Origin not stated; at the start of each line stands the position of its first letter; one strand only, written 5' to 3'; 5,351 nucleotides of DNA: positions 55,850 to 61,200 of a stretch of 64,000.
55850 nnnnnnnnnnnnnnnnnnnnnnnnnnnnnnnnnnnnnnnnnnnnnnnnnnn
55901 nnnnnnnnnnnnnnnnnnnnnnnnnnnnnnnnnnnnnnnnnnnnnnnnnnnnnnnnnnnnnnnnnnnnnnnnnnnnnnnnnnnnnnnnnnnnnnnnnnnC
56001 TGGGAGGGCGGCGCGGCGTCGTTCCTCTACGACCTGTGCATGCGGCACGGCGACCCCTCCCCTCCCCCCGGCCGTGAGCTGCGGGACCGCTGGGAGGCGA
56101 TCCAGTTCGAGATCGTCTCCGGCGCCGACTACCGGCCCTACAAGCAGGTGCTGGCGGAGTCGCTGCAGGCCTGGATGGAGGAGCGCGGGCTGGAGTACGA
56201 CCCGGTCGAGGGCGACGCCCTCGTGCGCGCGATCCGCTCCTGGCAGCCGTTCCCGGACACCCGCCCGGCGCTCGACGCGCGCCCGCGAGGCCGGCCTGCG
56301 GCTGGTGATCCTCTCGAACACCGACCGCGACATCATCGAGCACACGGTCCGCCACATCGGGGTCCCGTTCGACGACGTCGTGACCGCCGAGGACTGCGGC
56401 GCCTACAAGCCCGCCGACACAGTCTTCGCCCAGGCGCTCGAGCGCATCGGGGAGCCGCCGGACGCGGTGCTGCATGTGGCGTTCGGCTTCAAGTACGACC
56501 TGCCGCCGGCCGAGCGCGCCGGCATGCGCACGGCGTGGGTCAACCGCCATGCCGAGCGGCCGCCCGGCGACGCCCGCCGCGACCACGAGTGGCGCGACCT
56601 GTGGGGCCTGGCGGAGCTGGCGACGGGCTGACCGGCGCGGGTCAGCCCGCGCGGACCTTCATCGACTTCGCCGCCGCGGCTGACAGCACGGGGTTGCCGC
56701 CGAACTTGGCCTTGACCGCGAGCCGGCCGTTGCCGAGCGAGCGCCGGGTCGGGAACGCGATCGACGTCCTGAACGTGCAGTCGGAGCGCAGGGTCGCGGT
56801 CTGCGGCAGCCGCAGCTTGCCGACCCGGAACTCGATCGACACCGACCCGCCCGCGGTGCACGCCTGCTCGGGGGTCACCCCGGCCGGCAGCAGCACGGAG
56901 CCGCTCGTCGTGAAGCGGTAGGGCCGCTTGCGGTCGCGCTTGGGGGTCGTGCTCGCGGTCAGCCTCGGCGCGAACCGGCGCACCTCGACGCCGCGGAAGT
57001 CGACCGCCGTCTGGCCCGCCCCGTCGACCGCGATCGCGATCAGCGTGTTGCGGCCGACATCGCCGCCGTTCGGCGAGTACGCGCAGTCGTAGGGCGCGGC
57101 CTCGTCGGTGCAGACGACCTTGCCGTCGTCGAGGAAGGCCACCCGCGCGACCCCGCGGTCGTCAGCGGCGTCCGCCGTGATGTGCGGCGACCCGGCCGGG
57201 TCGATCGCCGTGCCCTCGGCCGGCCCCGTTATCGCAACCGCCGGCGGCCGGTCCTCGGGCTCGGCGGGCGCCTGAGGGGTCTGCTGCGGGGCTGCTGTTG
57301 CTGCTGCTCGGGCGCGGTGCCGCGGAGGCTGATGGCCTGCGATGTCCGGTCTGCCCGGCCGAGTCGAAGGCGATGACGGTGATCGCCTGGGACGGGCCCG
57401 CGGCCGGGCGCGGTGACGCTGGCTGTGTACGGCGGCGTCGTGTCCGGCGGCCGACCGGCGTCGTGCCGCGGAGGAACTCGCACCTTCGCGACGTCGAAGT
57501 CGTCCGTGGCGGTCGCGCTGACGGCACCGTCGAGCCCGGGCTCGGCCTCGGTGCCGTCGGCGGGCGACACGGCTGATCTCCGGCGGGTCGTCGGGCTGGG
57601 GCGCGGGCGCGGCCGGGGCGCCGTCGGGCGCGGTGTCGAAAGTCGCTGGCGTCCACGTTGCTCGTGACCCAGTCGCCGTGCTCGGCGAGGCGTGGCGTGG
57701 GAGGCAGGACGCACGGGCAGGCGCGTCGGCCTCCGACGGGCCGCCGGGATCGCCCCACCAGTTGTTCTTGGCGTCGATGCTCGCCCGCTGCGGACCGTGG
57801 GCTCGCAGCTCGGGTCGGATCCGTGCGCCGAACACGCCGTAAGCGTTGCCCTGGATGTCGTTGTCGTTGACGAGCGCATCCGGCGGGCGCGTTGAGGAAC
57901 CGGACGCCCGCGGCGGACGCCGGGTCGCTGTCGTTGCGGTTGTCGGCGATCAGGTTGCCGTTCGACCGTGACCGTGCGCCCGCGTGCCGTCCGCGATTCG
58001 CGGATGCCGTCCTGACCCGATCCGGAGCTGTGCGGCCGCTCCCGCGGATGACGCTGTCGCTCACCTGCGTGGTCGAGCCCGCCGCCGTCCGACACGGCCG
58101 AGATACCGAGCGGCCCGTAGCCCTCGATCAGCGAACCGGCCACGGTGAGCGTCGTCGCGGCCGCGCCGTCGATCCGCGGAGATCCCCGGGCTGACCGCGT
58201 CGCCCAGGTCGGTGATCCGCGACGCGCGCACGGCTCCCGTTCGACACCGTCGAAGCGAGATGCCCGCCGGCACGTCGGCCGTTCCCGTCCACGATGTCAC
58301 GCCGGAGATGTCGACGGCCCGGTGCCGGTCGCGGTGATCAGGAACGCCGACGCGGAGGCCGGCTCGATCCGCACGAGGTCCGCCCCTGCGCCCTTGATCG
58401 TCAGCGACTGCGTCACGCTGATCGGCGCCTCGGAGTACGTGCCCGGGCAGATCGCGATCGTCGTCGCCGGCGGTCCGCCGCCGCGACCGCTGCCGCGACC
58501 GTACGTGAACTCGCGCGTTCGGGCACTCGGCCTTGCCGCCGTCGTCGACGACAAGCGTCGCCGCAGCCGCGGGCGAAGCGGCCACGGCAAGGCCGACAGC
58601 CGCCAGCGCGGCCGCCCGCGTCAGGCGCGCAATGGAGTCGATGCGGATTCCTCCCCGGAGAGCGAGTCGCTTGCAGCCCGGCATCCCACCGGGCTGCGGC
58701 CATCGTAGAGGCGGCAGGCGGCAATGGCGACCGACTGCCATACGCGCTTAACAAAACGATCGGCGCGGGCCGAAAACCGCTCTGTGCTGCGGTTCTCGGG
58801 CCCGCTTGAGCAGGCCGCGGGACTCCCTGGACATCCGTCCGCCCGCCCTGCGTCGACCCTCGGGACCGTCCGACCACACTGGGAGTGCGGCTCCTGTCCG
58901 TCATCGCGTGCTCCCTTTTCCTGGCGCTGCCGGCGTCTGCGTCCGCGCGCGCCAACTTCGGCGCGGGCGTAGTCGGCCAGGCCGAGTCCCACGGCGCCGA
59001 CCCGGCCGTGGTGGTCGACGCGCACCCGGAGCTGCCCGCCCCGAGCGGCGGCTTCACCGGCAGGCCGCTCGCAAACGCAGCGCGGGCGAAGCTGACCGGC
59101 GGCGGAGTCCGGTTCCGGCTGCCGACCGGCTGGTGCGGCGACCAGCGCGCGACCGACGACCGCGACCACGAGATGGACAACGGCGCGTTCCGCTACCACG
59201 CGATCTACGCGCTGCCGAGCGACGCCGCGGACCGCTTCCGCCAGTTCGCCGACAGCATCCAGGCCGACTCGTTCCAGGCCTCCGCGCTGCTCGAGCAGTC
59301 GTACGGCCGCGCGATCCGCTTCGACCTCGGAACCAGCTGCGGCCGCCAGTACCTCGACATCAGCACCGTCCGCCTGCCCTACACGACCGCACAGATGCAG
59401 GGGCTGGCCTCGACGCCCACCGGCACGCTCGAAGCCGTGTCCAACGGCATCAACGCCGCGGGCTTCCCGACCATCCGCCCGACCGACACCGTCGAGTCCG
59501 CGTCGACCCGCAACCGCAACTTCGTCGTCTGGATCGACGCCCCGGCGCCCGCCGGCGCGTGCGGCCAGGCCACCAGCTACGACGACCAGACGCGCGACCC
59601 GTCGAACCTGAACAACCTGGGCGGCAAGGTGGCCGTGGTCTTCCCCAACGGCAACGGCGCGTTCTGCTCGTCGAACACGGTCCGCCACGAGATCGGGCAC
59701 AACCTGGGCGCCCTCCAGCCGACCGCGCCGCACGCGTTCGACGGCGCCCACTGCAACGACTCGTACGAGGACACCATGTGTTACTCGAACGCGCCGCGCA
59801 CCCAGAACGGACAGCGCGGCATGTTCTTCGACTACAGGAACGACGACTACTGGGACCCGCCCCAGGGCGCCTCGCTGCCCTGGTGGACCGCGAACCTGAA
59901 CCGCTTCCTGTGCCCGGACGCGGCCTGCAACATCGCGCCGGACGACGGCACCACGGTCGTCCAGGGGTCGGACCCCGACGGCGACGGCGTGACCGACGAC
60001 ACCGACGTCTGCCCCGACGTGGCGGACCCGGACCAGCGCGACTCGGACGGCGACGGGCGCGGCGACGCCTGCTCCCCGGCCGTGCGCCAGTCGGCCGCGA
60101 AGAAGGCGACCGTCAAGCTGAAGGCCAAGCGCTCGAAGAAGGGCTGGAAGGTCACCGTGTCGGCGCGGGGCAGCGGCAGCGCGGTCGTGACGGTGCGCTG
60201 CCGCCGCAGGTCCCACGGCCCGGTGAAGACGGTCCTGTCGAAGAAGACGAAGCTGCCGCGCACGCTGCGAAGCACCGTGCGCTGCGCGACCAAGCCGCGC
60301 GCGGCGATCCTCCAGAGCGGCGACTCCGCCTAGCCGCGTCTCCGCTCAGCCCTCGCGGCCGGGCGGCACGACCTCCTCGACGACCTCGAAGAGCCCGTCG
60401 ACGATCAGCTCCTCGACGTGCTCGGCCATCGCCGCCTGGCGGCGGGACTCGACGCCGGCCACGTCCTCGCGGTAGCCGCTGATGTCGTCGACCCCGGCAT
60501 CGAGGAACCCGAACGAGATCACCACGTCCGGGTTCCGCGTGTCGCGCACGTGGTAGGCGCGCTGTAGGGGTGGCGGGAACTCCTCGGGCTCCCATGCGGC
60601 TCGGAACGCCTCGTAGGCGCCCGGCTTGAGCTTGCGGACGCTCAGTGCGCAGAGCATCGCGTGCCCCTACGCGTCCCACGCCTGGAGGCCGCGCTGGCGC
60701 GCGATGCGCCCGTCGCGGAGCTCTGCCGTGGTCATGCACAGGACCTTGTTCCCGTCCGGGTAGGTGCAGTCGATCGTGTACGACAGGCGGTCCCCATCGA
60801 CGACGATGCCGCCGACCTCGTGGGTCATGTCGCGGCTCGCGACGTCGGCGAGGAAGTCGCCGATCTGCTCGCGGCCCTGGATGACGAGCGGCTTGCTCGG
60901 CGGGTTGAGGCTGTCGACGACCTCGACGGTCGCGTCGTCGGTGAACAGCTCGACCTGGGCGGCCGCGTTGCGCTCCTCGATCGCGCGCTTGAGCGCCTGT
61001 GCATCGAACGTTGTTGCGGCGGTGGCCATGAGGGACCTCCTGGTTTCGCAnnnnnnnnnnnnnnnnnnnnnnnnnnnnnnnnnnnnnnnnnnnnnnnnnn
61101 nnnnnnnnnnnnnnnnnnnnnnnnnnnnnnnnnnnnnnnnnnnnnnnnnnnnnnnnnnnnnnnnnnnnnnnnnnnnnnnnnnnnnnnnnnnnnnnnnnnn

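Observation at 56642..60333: Divergent pair of secreted proteins: beta-helix/Ig-like protein and a metzincin-like protease with thrombospondin type-3 repeats, separated by an imperfect 15-bp inverted repeat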

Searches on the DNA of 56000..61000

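Call 63: search_rna_families(source=window, start=56000, end=61000, threshold=evalue, max_evalue=1)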
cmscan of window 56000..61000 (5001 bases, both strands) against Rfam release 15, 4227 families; matches with E-value up to 1: 2.
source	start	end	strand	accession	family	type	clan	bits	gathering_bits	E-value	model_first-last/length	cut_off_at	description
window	58534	58589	+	RF00498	EAV_LTH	Cis-reg; leader;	-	18.6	70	0.89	1-45/45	no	Equine arteritis virus leader TRS hairpin (LTH)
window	60165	60245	-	RF02791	CcsR1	Gene; sRNA;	-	17.6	65.3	0.91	1-83/83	no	Conserved CCUCCUCCC motif stress-induced RNA 1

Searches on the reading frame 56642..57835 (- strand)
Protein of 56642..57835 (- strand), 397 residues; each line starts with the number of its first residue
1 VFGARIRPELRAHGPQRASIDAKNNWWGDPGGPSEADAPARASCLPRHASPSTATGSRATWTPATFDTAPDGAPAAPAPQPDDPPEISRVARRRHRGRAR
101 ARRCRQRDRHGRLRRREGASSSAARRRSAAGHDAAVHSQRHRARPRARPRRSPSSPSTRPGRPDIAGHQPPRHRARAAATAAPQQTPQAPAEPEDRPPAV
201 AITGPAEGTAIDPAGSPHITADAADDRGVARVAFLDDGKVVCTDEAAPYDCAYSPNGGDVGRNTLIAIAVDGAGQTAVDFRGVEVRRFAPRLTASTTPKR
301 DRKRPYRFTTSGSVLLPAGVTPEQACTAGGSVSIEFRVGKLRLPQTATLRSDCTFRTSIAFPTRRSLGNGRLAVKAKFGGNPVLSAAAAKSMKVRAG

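Call 3: search_protein_families(library=pfam, proteins=[window:56642-57835:-], max_evalue=0.1)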
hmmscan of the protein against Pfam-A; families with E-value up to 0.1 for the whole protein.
window:56642-57835:- (397 aa): 1 family
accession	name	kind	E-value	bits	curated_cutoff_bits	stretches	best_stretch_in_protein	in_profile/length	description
PF17957.7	Big_7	-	1.3e-13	51.8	24.1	1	198-265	1-68/70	Bacterial Ig domain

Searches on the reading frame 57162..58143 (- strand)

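Call 3: search_protein_families(library=pfam, proteins=[window:57229-58143:-, window:57162-58064:-], max_evalue=0.1)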
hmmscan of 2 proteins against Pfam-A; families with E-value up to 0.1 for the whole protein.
window:57229-58143:- (304 aa): 1 family
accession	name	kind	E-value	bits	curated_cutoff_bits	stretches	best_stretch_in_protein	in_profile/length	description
PF17957.7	Big_7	-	0.00021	22.3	24.1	1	192-246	6-59/70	Bacterial Ig domain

window:57162-58064:- (300 aa): 0 families

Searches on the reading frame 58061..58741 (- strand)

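Call 3: search_protein_families(library=pfam, proteins=[window:58061-58741:-], max_evalue=0.1)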
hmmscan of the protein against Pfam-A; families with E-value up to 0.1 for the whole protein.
window:58061-58741:- (226 aa): 1 family
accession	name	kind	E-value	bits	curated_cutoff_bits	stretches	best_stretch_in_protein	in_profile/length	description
PF19590.4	TrbL_3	-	0.047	13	23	1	44-126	293-372/379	TrbL/VirB6 plasmid conjugal transfer like protein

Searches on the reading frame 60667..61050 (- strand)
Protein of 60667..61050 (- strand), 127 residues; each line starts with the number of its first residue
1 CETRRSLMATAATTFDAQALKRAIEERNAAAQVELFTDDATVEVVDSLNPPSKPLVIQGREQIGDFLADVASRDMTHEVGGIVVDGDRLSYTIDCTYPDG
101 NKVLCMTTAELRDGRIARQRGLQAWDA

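Call 77: search_protein_families(library=pfam, proteins=[window:60667-61050:-], max_evalue=0.001)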
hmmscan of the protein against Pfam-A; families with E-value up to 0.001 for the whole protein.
window:60667-61050:- (127 aa): 1 family
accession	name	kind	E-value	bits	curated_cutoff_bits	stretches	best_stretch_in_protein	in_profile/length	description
PF12680.13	SnoaL_2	-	3.7e-12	47.2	27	1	19-118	3-101/102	SnoaL-like domain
